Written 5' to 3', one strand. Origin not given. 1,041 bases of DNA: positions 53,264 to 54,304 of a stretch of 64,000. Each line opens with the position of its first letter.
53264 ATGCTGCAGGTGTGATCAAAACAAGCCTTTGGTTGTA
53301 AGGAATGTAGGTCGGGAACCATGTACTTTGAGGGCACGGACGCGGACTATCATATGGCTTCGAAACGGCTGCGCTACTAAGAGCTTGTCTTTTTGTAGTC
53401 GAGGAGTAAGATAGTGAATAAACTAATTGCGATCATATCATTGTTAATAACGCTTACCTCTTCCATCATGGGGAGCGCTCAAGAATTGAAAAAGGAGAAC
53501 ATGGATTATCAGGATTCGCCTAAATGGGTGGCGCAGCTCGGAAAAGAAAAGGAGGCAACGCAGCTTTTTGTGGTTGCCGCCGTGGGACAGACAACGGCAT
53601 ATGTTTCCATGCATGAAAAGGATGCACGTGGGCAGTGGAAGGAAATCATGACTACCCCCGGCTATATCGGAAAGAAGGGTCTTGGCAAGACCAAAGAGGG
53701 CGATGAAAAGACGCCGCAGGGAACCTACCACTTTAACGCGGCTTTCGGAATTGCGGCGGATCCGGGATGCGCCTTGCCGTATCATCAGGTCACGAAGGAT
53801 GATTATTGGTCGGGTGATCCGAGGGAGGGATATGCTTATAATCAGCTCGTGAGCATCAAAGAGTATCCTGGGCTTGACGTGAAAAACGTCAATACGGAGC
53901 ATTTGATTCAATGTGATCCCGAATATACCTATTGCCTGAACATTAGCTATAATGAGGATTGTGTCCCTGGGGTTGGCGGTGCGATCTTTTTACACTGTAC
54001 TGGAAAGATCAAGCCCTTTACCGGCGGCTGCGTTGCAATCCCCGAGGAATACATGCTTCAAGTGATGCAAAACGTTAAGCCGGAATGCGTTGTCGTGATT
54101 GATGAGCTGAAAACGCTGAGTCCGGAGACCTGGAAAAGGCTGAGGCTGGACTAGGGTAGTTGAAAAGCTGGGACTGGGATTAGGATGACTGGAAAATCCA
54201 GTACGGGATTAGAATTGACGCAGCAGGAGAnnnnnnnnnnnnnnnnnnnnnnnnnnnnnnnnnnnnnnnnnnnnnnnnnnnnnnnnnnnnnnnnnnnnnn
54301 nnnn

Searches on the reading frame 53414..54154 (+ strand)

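Call 93: search_protein_families(library=pfam, proteins=[window:53414-54154:+], max_evalue=0.001)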
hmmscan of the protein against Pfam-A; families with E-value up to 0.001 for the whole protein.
window:53414-54154:+ (246 aa): 1 family
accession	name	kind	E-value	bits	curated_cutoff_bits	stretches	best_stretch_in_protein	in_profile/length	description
PF03734.19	YkuD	-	1.5e-08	35.8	23.4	1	76-229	21-146/146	L,D-transpeptidase catalytic domain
